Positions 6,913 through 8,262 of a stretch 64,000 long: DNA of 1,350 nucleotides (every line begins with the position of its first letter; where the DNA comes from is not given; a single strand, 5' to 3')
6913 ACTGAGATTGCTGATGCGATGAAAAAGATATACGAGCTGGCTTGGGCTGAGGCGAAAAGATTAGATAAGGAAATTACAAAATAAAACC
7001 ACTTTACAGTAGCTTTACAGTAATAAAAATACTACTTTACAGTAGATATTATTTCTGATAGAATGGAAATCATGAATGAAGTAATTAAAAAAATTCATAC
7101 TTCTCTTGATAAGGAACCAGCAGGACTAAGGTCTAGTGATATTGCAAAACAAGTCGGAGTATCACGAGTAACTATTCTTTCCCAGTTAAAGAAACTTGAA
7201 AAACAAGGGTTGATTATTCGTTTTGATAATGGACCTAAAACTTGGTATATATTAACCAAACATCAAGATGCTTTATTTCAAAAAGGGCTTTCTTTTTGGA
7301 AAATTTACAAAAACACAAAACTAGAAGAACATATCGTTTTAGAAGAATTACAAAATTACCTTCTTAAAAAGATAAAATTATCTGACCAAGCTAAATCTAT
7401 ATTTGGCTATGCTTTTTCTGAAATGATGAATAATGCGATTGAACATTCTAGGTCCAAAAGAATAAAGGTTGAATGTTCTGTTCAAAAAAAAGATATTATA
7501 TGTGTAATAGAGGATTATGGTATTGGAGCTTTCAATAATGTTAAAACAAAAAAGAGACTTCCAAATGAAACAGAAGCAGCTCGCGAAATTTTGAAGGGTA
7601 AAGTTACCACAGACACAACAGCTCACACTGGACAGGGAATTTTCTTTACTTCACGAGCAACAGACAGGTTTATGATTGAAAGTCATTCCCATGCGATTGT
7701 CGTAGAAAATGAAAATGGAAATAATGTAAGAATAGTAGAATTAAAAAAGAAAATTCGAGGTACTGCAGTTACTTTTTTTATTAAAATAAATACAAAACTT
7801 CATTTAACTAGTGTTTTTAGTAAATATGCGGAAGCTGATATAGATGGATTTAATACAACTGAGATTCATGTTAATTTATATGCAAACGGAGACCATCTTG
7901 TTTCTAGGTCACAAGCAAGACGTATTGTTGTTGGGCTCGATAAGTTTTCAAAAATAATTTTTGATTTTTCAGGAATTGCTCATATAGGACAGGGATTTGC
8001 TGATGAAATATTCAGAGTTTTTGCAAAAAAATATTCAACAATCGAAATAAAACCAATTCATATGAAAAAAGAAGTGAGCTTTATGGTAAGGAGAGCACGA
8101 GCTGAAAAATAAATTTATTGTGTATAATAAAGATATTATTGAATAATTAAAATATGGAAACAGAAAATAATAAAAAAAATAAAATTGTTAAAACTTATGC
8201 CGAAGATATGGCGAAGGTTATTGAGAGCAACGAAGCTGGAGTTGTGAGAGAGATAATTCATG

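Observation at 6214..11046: Operon encoding a single-chain partner-switching-like regulator (wHTH + GHKL kinase + STAS/DUF4325) with a TrmB regulator, a membrane protein, a DksA/TraR zinc finger and ComM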

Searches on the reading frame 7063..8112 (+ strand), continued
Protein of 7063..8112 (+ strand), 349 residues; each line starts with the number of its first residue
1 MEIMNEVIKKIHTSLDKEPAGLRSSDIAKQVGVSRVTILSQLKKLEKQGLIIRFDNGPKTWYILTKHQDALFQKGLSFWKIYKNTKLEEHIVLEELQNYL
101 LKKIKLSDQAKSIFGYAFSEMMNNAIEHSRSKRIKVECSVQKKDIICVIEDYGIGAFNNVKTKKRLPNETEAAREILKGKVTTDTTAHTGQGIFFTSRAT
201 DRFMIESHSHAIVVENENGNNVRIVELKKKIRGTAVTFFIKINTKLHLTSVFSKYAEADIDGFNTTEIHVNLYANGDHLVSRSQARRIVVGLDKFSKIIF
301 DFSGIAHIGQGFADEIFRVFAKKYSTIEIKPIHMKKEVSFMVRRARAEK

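Call 43: search_protein_representatives(alignment_id=A1)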
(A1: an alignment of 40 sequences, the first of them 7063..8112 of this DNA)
Query: 40 sequences, 348 profile positions. Proteins with E-value up to 0.001 (for the whole library): 3980; up to 1e-10: 2240; up to 1e-30: 961. The best 150 are listed.
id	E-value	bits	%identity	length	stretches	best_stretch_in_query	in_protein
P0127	6.6e-153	525.3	-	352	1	3-347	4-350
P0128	2.0e-140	484.2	-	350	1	1-344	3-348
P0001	2.8e-140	483.7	-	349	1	4-344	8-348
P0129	1.0e-134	465.5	-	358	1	4-345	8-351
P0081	1.1e-130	452.2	-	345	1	4-342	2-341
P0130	6.0e-128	443.2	-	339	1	1-344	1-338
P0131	8.5e-128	442.7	-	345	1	4-342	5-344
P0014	1.2e-125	435.6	-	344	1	4-345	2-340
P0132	1.7e-124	431.9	-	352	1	3-341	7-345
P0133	2.5e-124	431.3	-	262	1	91-347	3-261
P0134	1.3e-122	425.7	-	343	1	1-342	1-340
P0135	1.0e-120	419.4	-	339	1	7-344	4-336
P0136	1.2e-120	419.2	-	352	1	4-344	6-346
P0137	4.9e-119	413.9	-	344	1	1-341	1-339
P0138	1.3e-118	412.5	-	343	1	4-343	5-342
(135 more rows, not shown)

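Call 61: search_protein_families(library=pfam, proteins=[L053:1143-2174:-, L018:9328-9951:+, L071:2217-2999:-], max_evalue=0.01)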
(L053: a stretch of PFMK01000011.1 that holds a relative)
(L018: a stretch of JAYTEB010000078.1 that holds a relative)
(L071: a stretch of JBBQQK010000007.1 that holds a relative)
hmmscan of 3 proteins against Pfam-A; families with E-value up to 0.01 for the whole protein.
L053:1143-2174:- (343 aa): 15 families
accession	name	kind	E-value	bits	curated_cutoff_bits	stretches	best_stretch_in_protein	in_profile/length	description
PF02661.23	Fic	-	3.5e-16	60.3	24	1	106-210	2-91/93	Fic/DOC family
PF13412.12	HTH_24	-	7.9e-07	29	21.9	1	285-328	3-46/48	Winged helix-turn-helix DNA-binding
PF12802.13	MarR_2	-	6.2e-06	26.7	27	1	283-329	3-50/61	MarR family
PF01978.25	TrmB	-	2.1e-05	24.7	25.6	1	283-341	6-64/68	Sugar-specific transcriptional regulator TrmB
PF01047.28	MarR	-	4.2e-05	23.8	24.6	1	283-332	1-50/59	MarR family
PF08279.18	HTH_11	-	5.4e-05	23.4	25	1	288-327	3-43/55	HTH domain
PF03965.22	Penicillinase_R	-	0.00022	22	22.6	1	283-341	1-63/115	Penicillinase repressor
PF12840.13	HTH_20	-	0.00048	20.5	27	1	289-329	8-48/51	Helix-turn-helix domain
PF21984.2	DnaD_N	-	0.0015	19.1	27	1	299-336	28-72/101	DnaD N-terminal domain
PF13463.12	HTH_27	-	0.0031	18.2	22.2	1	283-335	1-54/68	Winged helix DNA-binding domain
PF08100.18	Dimerisation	-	0.0033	17.6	25.6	0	290-339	30-81/93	O-methyltransferase dimerisation domain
PF09339.16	HTH_IclR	-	0.0042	17.3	22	1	290-330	8-49/52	IclR helix-turn-helix domain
PF02002.24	TFIIE_alpha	-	0.0078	16.5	22.9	0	286-329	14-57/105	TFIIE alpha subunit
PF25212.1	HVO_A0114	-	0.008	16.4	27.6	0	280-333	17-70/84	HVO_A0114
PF04545.22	Sigma70_r4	-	0.0081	16.1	24.1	0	282-322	4-43/50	Sigma-70, region 4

L018:9328-9951:+ (207 aa): 1 family
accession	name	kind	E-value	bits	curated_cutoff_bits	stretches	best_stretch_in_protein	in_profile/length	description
PF01936.24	NYN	-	3.1e-23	83.3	24.2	1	19-181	2-143/145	NYN domain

L071:2217-2999:- (260 aa): 3 families
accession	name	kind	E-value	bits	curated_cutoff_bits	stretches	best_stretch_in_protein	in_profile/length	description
PF01978.25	TrmB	-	6.1e-15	55.3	25.6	1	14-81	1-67/68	Sugar-specific transcriptional regulator TrmB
PF22798.2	DUF5817_CT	-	0.00069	19.8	29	0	42-66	22-46/54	DUF5817, C-terminal domain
PF13551.12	HTH_29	-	0.0026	18.3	28.1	1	31-77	8-54/64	Winged helix-turn helix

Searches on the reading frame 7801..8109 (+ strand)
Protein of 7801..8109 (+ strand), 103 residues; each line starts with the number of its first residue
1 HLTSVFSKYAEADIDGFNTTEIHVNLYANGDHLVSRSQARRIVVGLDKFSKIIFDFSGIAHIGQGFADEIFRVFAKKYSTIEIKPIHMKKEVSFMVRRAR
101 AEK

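Call 63: predict_structure(alignment_id=A2)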
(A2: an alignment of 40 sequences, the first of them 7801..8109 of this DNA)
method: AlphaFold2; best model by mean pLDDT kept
length: 103 residues; sequences in the alignment: 40
mean_pLDDT: 82.1   pTM: 0.72
mean pLDDT of the five models: 82.1, 79.5, 78.5, 77.5, 76.8
residues with pLDDT >= 90: 58; 70-90: 21; 50-70: 8; < 50: 16
segments of 3 or more residues with pLDDT < 50: 1-6, 8-17
pLDDT, mean of each block of 10 residues (from residue 1): 44 51 84 78 91 93 93 96 96 95 79
secondary structure, 60 per line:
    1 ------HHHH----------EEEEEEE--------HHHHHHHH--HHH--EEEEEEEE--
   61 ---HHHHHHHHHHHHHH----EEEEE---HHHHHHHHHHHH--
elements in order: H7-10 E21-27 H36-43 E51-58 H64-77 E82-86 H90-101

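Call 73: search_solved_structures(query=window:7801-8109:+, max_evalue=10, show_alignments=3)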
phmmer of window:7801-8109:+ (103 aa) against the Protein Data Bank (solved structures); distinct sequences matched with E-value up to 10: 5.
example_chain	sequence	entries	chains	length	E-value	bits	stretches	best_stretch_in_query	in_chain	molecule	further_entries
7wh3_A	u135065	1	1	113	0.86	13.3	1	32-88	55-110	Stomatin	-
9wmj_A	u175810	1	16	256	0.96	13.2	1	33-93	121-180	Stomatin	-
9wkz_A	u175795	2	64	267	1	13.1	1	33-93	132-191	Stomatin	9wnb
9z7u_F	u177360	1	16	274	1.1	13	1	33-93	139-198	Stomatin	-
9oh9_A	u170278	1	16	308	1.4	12.7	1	33-92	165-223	Stomatin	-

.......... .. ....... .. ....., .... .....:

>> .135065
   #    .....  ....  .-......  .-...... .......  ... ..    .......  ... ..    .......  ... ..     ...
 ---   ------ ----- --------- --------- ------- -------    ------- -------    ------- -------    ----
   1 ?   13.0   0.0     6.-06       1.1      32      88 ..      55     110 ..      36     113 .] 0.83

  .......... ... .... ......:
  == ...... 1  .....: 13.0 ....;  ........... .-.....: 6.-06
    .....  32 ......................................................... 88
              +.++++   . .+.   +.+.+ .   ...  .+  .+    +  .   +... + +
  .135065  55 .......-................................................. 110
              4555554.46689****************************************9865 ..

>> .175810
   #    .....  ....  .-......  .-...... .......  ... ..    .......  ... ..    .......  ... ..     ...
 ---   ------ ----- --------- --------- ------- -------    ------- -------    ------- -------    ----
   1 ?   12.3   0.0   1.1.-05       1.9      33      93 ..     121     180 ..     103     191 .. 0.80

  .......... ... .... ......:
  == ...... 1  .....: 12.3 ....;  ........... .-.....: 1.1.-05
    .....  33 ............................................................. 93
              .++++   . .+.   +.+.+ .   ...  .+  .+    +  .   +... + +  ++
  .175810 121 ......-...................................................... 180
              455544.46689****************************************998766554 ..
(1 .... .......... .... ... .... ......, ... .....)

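Call 83: fold_search(model_id=the predicted structure, library=pdb)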
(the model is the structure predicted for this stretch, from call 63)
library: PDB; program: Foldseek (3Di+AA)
matches with E <= 10: 1030; with E <= 0.001: 0
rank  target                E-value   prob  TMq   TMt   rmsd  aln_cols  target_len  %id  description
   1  6jhk_B                1.4e-02  1.00  0.58  0.53   3.3        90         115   11  Crystal Structure of Bacillus subtilis RsbS (released 2019-09-11)
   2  7v73                  2.3e-02  0.95  0.39  0.08   7.7        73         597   16  Thermostabilized human prestin in complex with chloride (released 2022-08-31)
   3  7b0u_0                2.5e-02  1.00  0.55  0.23   2.9        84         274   12  Stressosome complex from Listeria innocua (released 2021-12-01)
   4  7v75                  2.8e-02  0.95  0.39  0.08   9.2        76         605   13  Thermostabilized human prestin in complex with salicylate (released 2022-08-31)
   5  5eus                  4.2e-02  0.98  0.52  0.43   6.8        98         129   12  Rat prestin STAS domain in complex with bromide (released 2015-12-16)
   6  4jgk_B                4.2e-02  0.94  0.43  0.30   4.5        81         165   18  Crystal Structure of the evolved variant of the computationally designed serine hydrolase, Northeast Structural Genomi (released 2013-03-20)
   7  7lhv_A                4.7e-02  0.99  0.56  0.12   3.7       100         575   17  Structure of Arabidopsis thaliana sulfate transporter AtSULTR4;1 (released 2021-08-11)
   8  2mwg_MODEL_1_A        5.7e-02  0.96  0.50  0.23   3.9        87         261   22  Full-Length Solution Structure Of YtvA, a LOV-Photoreceptor Protein and Regulator of Bacterial Stress Response (released 2016-05-25)
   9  6jhk_A                6.1e-02  0.99  0.57  0.52   3.0        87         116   10  Crystal Structure of Bacillus subtilis RsbS (released 2019-09-11)
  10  3llo                  7.0e-02  0.97  0.54  0.44   6.8        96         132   12  Crystal structure of the STAS domain of motor protein prestin (anion transporter SLC26A5) (released 2010-05-26)
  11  5ezb_A                9.0e-02  0.93  0.49  0.38   4.3        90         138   14  Chicken prestin STAS domain (released 2015-12-16)
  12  7ch1_A                9.0e-02  0.84  0.39  0.07   7.0        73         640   11  The overall structure of SLC26A9 (released 2020-08-26)
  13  8tnx_A                9.6e-02  0.87  0.39  0.09   5.4        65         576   15  Substrate Binding Plasticity Revealed by Cryo-EM Structures of SLC26A2 (released 2024-05-22)
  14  7d3y_A                1.0e-01  0.87  0.44  0.16   4.3        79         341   16  Crystal structure of the osPHR2-osSPX2 complex (released 2021-10-06)
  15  5eux                  1.2e-01  0.97  0.58  0.47   6.8        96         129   14  Rat prestin STAS domain in complex with thiocyanate (released 2015-12-16)
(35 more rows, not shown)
